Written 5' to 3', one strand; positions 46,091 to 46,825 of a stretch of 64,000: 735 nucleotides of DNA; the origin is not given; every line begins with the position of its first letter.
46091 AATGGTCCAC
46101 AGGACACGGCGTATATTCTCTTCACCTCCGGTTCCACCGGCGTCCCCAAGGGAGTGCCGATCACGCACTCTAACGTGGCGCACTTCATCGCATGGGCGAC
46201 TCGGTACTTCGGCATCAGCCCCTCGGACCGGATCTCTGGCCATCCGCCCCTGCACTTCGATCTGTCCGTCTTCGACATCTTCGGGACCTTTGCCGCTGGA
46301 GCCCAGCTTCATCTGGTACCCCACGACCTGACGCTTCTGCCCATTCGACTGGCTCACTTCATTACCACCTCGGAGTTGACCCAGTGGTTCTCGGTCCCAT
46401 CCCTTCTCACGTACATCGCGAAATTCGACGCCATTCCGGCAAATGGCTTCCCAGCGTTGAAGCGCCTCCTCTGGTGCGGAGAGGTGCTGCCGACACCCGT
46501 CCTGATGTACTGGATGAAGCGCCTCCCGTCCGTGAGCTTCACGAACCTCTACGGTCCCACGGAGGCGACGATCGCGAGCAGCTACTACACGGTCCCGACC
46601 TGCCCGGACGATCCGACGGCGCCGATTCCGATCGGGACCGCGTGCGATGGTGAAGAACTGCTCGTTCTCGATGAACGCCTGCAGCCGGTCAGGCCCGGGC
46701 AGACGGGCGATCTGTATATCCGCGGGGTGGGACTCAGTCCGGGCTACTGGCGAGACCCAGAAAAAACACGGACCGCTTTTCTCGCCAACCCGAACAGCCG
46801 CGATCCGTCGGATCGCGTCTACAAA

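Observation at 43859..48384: Condensation-domain-free carrier-protein cluster: hexapeptide acyltransferase / LLM oxidoreductase / stand-alone adenylation enzyme / carrier protein / formyltransferase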

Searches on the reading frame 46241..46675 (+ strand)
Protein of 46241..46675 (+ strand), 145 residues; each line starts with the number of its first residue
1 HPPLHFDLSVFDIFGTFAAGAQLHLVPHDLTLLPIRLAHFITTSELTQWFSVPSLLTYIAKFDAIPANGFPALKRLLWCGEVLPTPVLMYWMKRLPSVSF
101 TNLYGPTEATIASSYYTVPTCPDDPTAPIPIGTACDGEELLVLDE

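Call 64: search_solved_structures(query=window:46241-46675:+, max_evalue=1e-10, show_alignments=5)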
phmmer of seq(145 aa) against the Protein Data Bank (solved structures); distinct sequences matched with E-value up to 1e-10: 17.
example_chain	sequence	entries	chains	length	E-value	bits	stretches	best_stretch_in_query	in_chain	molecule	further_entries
6o6e_B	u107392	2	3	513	1.6e-20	76.9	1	1-140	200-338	L-proline--[L-prolyl-carrier protein] ligase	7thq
4oxi_A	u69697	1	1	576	2.8e-17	66.4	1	3-144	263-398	Enterobactin synthetase component F-related protein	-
6mfy_A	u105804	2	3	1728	4.2e-17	65.8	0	6-137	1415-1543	Linear gramicidin synthase subunit A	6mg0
6mfz_A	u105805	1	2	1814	4.7e-17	65.6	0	6-137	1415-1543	Linear gramicidin synthase subunit A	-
9be3_A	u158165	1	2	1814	4.7e-17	65.6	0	6-137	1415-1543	Linear gramicidin synthase subunit A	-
9be4_A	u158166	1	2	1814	4.7e-17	65.6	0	6-137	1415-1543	Linear gramicidin synthase subunit A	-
9meh_A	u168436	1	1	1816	4.7e-17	65.6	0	6-137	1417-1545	Linear gramicidin synthase subunit A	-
3fcc_A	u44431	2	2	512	7.3e-17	65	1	3-143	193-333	D-alanine--poly(phosphoribitol) ligase subunit 1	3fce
3dhv_A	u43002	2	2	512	7.3e-17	65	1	3-143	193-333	D-alanine-poly(phosphoribitol) ligase | D-alanine--poly(phosphoribitol) ligase subunit 1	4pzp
7vhv_D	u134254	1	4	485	4.2e-16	62.6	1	3-135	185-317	D-alanine--D-alanyl carrier protein ligase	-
3e7w_A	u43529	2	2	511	5.3e-16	62.2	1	3-145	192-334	D-alanine--poly(phosphoribitol) ligase subunit 1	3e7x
6akd_A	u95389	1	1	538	6.8e-15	58.6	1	4-143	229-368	AMP-dependent synthetase and ligase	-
7r27_A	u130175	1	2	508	2.8e-14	56.6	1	2-145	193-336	D-alanine--D-alanyl carrier protein ligase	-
8xjz_C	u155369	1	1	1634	2.5e-13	53.5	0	5-145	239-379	Peptide synthetase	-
5jjq_A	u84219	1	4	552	2.3e-12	50.4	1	3-145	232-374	AMP-dependent synthetase and ligase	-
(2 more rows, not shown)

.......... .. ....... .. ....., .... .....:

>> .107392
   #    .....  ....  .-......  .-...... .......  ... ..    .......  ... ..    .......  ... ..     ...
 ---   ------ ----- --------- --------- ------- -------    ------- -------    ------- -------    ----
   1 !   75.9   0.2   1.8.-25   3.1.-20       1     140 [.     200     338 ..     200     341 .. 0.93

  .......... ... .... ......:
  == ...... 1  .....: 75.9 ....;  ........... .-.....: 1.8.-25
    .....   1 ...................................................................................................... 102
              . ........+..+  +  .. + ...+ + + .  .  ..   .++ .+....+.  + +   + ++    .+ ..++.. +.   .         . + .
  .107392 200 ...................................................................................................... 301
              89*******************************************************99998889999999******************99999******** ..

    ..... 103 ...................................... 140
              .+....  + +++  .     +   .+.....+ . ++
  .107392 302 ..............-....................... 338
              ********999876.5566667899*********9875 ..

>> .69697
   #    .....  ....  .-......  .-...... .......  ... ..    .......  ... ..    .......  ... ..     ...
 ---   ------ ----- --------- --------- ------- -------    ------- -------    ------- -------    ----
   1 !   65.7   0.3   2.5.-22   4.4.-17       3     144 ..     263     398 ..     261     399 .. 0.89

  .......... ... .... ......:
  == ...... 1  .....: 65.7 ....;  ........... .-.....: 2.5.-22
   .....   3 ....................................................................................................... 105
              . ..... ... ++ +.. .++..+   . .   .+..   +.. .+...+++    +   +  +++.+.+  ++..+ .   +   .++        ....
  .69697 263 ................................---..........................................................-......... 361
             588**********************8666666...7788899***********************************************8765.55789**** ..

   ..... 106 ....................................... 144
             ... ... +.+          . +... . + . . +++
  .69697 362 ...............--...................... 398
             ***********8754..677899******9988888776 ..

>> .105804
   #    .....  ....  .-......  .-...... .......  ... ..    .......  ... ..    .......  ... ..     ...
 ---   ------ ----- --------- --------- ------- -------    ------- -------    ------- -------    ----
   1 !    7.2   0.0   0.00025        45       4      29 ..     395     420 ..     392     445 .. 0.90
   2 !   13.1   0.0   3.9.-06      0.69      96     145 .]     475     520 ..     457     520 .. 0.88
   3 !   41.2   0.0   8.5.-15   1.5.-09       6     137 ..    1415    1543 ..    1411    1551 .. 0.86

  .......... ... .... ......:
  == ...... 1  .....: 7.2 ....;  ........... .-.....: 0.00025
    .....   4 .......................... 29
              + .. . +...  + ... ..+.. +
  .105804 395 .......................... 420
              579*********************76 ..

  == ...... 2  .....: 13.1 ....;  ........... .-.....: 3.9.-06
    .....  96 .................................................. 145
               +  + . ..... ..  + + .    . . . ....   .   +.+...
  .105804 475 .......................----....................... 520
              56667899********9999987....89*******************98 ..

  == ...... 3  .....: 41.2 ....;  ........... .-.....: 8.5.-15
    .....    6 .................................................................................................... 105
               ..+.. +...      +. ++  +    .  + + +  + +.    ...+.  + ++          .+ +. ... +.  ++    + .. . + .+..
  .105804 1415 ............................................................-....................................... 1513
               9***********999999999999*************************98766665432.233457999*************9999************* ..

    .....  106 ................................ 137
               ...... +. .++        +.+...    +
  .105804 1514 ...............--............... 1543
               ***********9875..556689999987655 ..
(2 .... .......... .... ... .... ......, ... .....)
